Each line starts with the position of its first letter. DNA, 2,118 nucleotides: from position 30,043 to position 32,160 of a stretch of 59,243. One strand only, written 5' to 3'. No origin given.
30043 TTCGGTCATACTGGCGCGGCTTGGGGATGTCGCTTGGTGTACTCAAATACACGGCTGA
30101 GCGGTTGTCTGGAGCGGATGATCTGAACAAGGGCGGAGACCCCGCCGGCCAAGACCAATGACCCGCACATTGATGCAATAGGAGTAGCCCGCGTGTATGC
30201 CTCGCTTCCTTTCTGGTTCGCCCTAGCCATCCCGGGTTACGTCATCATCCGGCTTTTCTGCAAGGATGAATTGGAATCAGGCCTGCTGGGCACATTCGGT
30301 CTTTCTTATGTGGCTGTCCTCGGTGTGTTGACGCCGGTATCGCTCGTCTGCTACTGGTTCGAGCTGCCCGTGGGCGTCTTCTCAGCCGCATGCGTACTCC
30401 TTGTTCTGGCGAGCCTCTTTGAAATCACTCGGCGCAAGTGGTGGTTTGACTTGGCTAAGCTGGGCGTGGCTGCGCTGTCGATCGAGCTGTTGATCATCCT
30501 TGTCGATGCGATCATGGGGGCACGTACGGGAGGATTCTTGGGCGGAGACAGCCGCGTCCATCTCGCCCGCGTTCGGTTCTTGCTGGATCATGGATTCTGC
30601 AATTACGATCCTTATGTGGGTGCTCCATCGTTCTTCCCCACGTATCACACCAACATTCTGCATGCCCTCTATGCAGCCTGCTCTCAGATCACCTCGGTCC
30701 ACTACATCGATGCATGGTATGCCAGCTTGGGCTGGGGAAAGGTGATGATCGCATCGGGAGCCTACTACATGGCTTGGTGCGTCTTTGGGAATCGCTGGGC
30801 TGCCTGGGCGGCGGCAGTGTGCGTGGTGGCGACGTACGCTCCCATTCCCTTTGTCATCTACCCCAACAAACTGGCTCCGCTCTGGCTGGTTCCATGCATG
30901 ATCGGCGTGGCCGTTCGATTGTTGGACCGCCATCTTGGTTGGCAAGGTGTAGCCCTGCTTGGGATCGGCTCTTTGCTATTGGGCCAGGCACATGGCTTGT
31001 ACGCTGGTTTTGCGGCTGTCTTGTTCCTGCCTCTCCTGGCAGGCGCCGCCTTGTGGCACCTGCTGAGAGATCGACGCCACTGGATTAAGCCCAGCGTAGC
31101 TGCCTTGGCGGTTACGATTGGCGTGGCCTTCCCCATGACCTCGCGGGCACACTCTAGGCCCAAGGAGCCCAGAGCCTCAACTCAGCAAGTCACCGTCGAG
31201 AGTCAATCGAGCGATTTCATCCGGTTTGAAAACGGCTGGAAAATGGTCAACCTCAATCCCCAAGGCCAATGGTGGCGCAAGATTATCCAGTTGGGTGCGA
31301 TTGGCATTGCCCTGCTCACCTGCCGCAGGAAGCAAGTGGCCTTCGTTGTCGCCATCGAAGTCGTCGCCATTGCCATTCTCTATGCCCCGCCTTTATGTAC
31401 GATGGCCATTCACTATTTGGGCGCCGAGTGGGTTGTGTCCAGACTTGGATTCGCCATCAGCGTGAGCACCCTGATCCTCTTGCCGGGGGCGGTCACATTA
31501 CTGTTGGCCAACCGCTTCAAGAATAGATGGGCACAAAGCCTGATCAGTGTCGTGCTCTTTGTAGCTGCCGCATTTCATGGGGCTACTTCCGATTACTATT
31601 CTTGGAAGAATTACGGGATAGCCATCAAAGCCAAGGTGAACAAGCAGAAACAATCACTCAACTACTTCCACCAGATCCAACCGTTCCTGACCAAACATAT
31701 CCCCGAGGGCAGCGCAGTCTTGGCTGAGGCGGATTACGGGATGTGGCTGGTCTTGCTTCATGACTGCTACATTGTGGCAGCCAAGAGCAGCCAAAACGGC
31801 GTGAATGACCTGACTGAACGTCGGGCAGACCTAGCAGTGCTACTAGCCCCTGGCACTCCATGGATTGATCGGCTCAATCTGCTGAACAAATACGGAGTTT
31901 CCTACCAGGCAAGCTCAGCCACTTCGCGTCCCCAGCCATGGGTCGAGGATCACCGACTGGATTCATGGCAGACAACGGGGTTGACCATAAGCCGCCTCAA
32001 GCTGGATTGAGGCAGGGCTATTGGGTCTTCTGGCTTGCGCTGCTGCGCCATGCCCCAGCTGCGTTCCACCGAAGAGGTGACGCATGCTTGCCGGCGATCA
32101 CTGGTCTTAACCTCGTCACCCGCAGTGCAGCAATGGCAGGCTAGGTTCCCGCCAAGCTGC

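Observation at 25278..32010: Candidate TMTC-type protein O-glycosylation system: Dol-P-Man-synthase-like GT2 + DUF2304, divergent from a GT-C(PMT/TMTC-like)-TPR fusion, a second membrane GT2 and a large polytopic membrane protein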

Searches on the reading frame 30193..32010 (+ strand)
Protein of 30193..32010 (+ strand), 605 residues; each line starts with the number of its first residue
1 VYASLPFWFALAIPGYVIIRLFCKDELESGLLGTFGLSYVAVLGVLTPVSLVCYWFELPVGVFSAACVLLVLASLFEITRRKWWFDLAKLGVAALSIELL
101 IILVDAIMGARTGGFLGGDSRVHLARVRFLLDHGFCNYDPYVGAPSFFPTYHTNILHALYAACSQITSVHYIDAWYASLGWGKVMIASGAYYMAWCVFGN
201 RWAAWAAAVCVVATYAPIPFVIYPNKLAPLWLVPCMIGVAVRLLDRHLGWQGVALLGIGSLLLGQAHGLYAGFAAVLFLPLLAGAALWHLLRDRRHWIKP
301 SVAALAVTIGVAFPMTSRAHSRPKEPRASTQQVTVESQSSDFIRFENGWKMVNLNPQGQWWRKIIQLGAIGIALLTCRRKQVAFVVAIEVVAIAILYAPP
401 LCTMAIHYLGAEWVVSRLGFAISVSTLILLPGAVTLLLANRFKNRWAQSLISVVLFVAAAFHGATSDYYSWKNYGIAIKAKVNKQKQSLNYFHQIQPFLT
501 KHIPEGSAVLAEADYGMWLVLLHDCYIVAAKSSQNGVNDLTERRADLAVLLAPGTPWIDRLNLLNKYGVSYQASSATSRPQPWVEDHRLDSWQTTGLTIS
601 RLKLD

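Call 3: search_protein_families(library=pfam, proteins=[window:30193-32010:+], max_evalue=0.01)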
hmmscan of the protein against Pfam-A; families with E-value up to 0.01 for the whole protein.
window:30193-32010:+ (605 aa): 0 families

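Call 4: search_protein_families(library=ncbifam, proteins=[window:30193-32010:+], max_evalue=0.01)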
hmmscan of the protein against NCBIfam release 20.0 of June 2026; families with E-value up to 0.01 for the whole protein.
window:30193-32010:+ (605 aa): 0 families

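Call 10: search_protein_families(library=pfam, proteins=[window:30193-32010:+], max_evalue=10)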
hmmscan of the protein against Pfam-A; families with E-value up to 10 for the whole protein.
window:30193-32010:+ (605 aa): 1 family
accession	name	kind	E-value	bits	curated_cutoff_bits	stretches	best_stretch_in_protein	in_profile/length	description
PF10814.13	CwsA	-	0.011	16.5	26.7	1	288-337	83-132/134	Cell wall synthesis protein CwsA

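Call 14: search_solved_structures(query=window:30193-32010:+, max_evalue=10)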
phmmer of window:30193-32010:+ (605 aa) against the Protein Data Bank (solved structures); distinct sequences matched with E-value up to 10: 0.

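Call 15: find_homologous_proteins(query=window:30193-32010:+, max_evalue=0.001)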
Query window:30193-32010:+ (605 aa): 44 proteins with E <= 0.001 among 8000 candidates.
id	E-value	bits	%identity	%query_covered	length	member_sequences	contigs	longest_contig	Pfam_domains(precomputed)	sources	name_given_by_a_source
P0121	0.0e+0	1380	100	100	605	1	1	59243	-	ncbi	-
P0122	6.0e-172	591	48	100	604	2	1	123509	-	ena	-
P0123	2.4e-166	573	47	98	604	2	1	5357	-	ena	-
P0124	3.7e-160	552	46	94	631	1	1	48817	PF20176.4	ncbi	-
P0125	2.2e-155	537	46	74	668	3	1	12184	-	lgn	-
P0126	1.2e-150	521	42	100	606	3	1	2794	-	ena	-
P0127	5.4e-149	516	42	98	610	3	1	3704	-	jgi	-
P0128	6.1e-149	515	42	97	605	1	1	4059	-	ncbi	-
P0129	1.1e-148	515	43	97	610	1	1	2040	-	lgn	-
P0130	1.3e-148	514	42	97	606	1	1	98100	-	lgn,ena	-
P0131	1.1e-147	511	41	99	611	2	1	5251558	-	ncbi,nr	ncbi:MAG: hypothetical protein JSU86_20515 [Phycisphaerales bacterium]|nr:MAG: hypothetical protein 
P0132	1.6e-147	511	41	100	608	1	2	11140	-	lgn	-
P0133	5.0e-147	509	43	96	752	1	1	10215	PF14559.13,PF13431.13,PF13414.13,PF13428.13,PF13181.13,PF07719.24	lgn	-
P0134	8.4e-146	505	43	94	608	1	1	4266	-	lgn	-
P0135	1.4e-145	504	41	99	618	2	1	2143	-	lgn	-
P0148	5.3e-133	463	39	94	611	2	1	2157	PF20176.4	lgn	-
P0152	5.2e-126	440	37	100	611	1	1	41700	-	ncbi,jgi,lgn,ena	-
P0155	1.1e-118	416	39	100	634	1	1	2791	PF20176.4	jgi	jgi:hypothetical protein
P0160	4.0e-110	387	37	97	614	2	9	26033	PF20176.4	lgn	-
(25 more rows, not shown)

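Call 16: search_protein_families(library=pfam, proteins=[P0124, P0148, P0155, P0160], max_evalue=0.1)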
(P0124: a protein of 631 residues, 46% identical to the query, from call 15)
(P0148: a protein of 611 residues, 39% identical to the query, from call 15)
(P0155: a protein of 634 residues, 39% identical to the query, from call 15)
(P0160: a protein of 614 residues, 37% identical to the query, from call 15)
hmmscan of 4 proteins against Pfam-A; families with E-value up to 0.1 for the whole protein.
P0124 (631 aa): 1 family
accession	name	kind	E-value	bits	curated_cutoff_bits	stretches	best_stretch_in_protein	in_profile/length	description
PF20176.3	DUF6541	-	1.8e-05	23.7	29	1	10-562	3-567/646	Family of unknown function (DUF6541)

P0148 (611 aa): 1 family
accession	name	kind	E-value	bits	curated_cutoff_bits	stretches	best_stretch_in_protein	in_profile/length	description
PF20176.3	DUF6541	-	6.5e-06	25.1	29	1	9-589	2-610/646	Family of unknown function (DUF6541)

P0155 (634 aa): 1 family
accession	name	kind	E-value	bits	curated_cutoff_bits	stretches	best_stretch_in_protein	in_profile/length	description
PF20176.3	DUF6541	-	1.6e-07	30.4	29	1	10-558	3-564/646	Family of unknown function (DUF6541)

P0160 (614 aa): 0 families

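Call 18: search_solved_structures(query=A1, max_evalue=10)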
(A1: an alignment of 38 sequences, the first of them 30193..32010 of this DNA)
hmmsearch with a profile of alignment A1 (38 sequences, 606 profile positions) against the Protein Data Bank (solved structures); distinct sequences matched with E-value up to 10: 2.
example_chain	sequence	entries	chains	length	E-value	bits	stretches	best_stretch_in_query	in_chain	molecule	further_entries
5t2a_AY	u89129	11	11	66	1.6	10.3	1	470-517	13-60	eS30 | ribosomal protein S30e | 40S ribosomal protein S30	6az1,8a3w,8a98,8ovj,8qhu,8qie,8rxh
9ybr_A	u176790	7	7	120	2.9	9.5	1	47-94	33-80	AT-rich interactive domain-containing protein 1B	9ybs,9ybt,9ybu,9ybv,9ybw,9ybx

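Call 25: find_encoding_contigs(protein=P0122, flank=8000, max_places=2)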
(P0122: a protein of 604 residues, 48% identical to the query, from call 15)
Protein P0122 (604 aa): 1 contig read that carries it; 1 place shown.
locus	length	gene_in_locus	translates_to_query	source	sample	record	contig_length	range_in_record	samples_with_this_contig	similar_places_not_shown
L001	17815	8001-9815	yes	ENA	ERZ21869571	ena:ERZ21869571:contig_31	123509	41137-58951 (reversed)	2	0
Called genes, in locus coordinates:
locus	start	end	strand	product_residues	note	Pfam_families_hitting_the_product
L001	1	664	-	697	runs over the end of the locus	PF02415:Chlam_PMP (faint), PF13229:Beta_helix, PF05048:NosD (faint), PF13229:Beta_helix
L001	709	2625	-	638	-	PF02415:Chlam_PMP (faint), PF05048:NosD, PF13229:Beta_helix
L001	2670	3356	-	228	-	-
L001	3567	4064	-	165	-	-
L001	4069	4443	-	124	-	PF13847:Methyltransf_31 (weak), PF08241:Methyltransf_11 (faint), PF13649:Methyltransf_25 (weak)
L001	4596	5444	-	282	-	PF00753:Lactamase_B, PF12706:Lactamase_B_2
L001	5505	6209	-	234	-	-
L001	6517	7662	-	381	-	PF00266:Aminotran_5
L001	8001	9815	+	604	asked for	-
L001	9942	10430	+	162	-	PF12802:MarR_2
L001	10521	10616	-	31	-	-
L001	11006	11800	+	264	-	-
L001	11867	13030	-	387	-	-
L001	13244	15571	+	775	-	PF07690:MFS_1 (weak), PF01564:Spermine_synth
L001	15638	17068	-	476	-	-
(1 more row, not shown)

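Call 26: find_encoding_contigs(protein=P0131, flank=8000, max_places=2)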
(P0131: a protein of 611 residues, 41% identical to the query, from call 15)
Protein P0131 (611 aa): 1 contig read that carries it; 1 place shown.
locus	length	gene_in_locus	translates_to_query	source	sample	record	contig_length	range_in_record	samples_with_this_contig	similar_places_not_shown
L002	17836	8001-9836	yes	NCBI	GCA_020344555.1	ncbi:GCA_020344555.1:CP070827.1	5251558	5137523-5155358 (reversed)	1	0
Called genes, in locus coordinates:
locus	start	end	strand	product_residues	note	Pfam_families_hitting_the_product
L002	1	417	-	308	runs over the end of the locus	PF00483:NTP_transferase, PF01128:IspD, PF12804:NTP_transf_3, PF00132:Hexapep (faint)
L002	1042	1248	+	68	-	-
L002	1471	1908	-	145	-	-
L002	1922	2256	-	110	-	PF02985:HEAT (faint), PF13646:HEAT_2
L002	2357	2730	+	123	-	PF14520:HHH_5 (weak)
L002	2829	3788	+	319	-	PF05496:RuvB_N, PF13191:AAA_16 (faint), PF00004:AAA, PF07728:AAA_5, PF17864:AAA_lid_4, PF05491:WHD_RuvB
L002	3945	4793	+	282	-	PF02401:LYTB, PF13380:CoA_binding_2 (faint)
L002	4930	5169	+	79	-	PF09360:zf-CDGSH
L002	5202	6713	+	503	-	PF01478:Peptidase_A24 (faint), PF06750:A24_N_bact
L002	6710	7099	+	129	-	-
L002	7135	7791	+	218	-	PF00691:OmpA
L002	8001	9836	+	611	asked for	-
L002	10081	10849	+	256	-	PF00685:Sulfotransfer_1, PF13469:Sulfotransfer_3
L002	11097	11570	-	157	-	-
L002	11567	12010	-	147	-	-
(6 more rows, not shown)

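Call 29: predict_structure(alignment_id=A1)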
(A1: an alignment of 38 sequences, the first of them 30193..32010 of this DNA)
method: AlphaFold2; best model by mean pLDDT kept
length: 605 residues; sequences in the alignment: 38
mean_pLDDT: 91.8   pTM: 0.92
mean pLDDT of the five models: 91.8, 91.3, 91.2, 90.6, 90.5
residues with pLDDT >= 90: 481; 70-90: 94; 50-70: 17; < 50: 13
segments of 3 or more residues with pLDDT < 50: 326-338
pLDDT, mean of each block of 10 residues (from residue 1): 96 98 96 98 97 95 98 98 97 96 97 90 94 93 81 86 98 96 98 98 98 95 95 98 93 97 93 96 96 92 96 86 50 44 92 82 91 96 98 97 92 92 95 95 94 96 79 90 78 94 97 94 95 78 95 94 96 84 91 92 93
secondary structure, 60 per line:
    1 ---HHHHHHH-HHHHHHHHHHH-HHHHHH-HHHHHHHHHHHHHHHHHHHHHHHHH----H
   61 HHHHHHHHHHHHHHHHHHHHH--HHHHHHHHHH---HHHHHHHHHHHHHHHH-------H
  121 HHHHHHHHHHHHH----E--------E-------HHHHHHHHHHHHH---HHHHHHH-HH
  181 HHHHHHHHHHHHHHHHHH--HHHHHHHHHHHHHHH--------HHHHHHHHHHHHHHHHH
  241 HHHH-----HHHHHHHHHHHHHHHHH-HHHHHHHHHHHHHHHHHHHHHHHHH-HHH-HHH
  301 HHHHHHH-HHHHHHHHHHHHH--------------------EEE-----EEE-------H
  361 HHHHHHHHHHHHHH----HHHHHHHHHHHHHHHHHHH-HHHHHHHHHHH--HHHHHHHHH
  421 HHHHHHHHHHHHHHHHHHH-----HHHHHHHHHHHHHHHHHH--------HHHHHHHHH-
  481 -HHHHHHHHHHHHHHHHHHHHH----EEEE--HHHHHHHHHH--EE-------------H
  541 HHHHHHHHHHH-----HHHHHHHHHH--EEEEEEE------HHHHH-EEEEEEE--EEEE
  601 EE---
elements in order: H4-10 H12-22 H24-29 H31-55 H60-81 H84-93 H97-112 H120-133 H155-167 H171-177 H179-198 H201-215 H224-244 H250-266 H268-292 H298-307 H309-321 E342-344 E350-352 H360-374 H379-397 H399-409 H412-439 H445-462 H471-479 H482-502 E507-510 H513-522 H540-551 H557-566 E569-575 H582-586 E588-594 E597-602

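Call 76: find_encoding_contigs(protein=P0121, flank=10000, max_places=1)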
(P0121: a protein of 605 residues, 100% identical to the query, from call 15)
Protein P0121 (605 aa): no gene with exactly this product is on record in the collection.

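Call 82: find_encoding_contigs(protein=P0124, flank=7000, max_places=1)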
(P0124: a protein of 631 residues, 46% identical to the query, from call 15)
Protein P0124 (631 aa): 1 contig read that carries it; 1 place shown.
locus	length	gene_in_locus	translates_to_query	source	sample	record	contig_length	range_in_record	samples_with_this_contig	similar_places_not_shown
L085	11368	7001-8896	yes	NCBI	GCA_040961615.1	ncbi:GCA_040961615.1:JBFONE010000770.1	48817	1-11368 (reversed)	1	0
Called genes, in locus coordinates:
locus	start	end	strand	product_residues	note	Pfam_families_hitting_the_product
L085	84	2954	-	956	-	PF00111:Fer2 (faint), PF01799:Fer2_2, PF01315:Ald_Xan_dh_C, PF02738:MoCoBD_1, PF20256:MoCoBD_2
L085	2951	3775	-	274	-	PF00941:FAD_binding_5, PF03450:CO_deh_flav_C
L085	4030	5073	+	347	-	PF00535:Glycos_transf_2, PF13641:Glyco_tranf_2_3, PF10111:Glyco_tranf_2_2 (weak), PF13506:Glyco_transf_21, PF13632:Glyco_trans_2_3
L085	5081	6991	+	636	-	-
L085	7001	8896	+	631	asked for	PF20176:DUF6541 (weak)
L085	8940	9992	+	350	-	PF13506:Glyco_transf_21, PF00535:Glycos_transf_2, PF10111:Glyco_tranf_2_2, PF13641:Glyco_tranf_2_3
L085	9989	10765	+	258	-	PF13462:Thioredoxin_4, PF01323:DSBA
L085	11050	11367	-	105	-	?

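Call 83: find_encoding_contigs(protein=P0130, flank=7000, max_places=1)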
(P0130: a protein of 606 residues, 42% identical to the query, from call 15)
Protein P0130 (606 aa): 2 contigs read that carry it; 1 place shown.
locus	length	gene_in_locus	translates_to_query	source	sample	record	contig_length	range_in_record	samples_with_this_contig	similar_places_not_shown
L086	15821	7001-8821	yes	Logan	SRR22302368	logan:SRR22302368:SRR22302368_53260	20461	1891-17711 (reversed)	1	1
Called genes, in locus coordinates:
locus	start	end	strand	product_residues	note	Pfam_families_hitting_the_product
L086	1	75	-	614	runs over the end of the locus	PF02225:PA, PF04389:Peptidase_M28, PF01546:Peptidase_M20 (weak), PF00595:PDZ (weak), PF13180:PDZ_2, PF17820:PDZ_6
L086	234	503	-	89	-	-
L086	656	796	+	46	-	-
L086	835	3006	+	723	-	PF00656:Peptidase_C14, PF00291:PALP, PF01842:ACT (weak)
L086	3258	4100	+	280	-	PF02401:LYTB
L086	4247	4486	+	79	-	PF09360:zf-CDGSH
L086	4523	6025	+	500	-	PF06750:A24_N_bact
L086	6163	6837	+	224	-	PF14197:Cep57_CLD_2 (weak), PF00691:OmpA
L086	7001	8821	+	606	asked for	-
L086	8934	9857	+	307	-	PF00535:Glycos_transf_2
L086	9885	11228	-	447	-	PF08241:Methyltransf_11 (weak), PF13649:Methyltransf_25, PF13847:Methyltransf_31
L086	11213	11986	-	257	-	PF13489:Methyltransf_23, PF08241:Methyltransf_11, PF08242:Methyltransf_12 (weak), PF13649:Methyltransf_25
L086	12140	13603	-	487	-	PF01943:Polysacc_synt, PF13440:Polysacc_synt_3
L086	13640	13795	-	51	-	-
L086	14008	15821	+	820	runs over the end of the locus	PF01134:GIDA (faint), PF00890:FAD_binding_2 (weak), PF07992:Pyr_redox_2, PF13738:Pyr_redox_3, PF12801:Fer4_5 (weak), PF13187:Fer4_9 (weak), PF13237:Fer4_10 (weak), PF14697:Fer4_21 (weak), +2 more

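Call 84: find_encoding_contigs(protein=P0152, flank=7000, max_places=1)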
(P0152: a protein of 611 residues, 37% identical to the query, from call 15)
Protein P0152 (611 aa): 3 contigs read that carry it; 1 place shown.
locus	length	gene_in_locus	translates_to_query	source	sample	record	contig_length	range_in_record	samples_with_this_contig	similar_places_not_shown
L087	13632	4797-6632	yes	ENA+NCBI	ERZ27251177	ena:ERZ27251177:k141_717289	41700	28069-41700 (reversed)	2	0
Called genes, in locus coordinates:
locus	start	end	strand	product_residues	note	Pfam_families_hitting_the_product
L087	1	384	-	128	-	?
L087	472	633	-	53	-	-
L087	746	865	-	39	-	-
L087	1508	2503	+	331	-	PF04542:Sigma70_r2, PF04545:Sigma70_r4, PF18580:HTH_SUN2 (faint)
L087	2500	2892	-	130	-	PF10066:DUF2304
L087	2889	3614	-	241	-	PF00535:Glycos_transf_2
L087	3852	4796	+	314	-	PF00535:Glycos_transf_2, PF10111:Glyco_tranf_2_2 (weak), PF13641:Glyco_tranf_2_3, PF13506:Glyco_transf_21, PF13632:Glyco_trans_2_3 (weak)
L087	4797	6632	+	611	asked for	-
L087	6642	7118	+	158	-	PF04073:tRNA_edit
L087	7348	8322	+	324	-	PF00535:Glycos_transf_2, PF10111:Glyco_tranf_2_2, PF13641:Glyco_tranf_2_3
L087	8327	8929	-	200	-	PF07719:TPR_2 (faint), PF13432:TPR_16 (faint), PF13431:TPR_17 (faint), PF14559:TPR_19 (weak), PF04362:Iron_traffic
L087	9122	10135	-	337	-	PF01590:GAF, PF13185:GAF_2, PF13492:GAF_3 (weak), PF13487:HD_5, PF01966:HD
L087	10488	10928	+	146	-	PF03745:DUF309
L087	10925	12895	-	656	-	PF25145:NfeD1b_N (faint), PF01343:Peptidase_S49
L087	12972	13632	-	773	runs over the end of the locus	-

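Call 89: search_protein_families(library=ncbifam, proteins=[P0133], max_evalue=0.01)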
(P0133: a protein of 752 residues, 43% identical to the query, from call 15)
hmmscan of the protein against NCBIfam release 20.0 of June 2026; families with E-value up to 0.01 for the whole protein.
P0133 (752 aa): 16 families
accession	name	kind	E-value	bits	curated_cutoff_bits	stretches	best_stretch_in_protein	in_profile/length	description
NF040959.1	MamA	equivalog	1.8e-11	43.9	200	1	627-748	67-188/204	magnetosome protein MamA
NF033920.0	C39_PA2778_fam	equivalog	9.5e-08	31.8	150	1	634-730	159-255/255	PA2778 family cysteine peptidase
NF047507.1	TPR_BatC_Lepto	exception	1.8e-06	27.6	175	0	648-698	75-129/214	TPR repeat-containing protein BatC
NF007302.0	PRK09782.1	equivalog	5.8e-06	24.6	1223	1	632-749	546-662/990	phage receptor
TIGR02917.1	PEP_TPR_lipo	equivalog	1.1e-05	23.6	312.2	1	631-743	431-543/899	XrtA/PEP-CTERM system TPR-repeat protein PrsT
NF008520.0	PRK11447.1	equivalog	4.1e-05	21.6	858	1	670-738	466-534/1157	cellulose synthase complex outer membrane protein BcsC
NF033762.1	social_mot_Tgl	equivalog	0.00047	19.6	225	1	659-740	25-107/252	social motility TPR repeat lipoprotein Tgl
TIGR02795.1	tol_pal_ybgF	equivalog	0.00054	20.6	90.1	0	667-741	4-81/119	tol-pal system protein YbgF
NF047371.1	FlcA_CTERM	equivalog_domain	0.00073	18.1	300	1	646-728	454-536/646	periplasmic flagellar collar protein FlcA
TIGR02521.1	type_IV_pilW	equivalog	0.00075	19.1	154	1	643-729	43-129/234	type IV pilus biogenesis/stability protein PilW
NF011721.1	PRK15174.1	equivalog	0.00088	17.6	1200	1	649-747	268-366/656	Vi polysaccharide transport protein VexE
TIGR03939.1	PGA_TPR_OMP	equivalog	0.0011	17.3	366.65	1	629-731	118-221/800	poly-beta-1,6 N-acetyl-D-glucosamine export porin PgaA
NF041054.1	WAxxUGC_long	equivalog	0.0018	17.7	300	0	664-698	275-309/354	ResA-like WAxxUGC motif-containing protein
TIGR02552.1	LcrH_SycD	equivalog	0.0022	17.7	104.8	1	666-737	53-124/136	SycD/LcrH family type III secretion system chaperone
NF002725.1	PRK02603.1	equivalog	0.0058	16.7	143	1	662-748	32-121/173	photosystem I assembly protein Ycf3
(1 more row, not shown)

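Call 90: find_related_loci(query=A1, collection=metagenome_contigs, flank=6000)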
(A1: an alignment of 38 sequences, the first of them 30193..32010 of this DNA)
Query A1 (605 aa) in metagenome_contigs; peptide patterns used: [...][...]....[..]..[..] (x = any residue, [..] = any of these).
66 stretches matched a pattern; 42 encode a relative of the query (tblastn E <= 1e-3); 42 distinct loci.
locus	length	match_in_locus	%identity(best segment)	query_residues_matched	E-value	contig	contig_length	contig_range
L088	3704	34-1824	42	1-594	9e-150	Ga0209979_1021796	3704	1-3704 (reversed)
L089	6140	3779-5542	41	1-587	6e-140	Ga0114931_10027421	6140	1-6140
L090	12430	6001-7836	38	1-605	6e-125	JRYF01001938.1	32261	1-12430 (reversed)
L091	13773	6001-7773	36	1-588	3e-124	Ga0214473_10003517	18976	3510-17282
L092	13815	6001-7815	36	1-605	1e-120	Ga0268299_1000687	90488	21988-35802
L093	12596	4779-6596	37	1-605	1e-118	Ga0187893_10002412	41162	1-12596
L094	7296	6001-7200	49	1-398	2e-116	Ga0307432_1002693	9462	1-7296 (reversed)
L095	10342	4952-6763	36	1-604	2e-115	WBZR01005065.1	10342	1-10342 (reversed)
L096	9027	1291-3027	39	14-588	6e-115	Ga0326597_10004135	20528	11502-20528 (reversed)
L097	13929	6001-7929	36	1-604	9e-109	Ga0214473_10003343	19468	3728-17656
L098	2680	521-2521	44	1-605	1e-108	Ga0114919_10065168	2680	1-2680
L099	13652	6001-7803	34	1-587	2e-100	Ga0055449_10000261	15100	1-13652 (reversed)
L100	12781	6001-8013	31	5-602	1e-86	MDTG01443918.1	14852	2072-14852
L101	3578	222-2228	31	7-602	2e-85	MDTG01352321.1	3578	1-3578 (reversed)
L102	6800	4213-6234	29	7-600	4e-76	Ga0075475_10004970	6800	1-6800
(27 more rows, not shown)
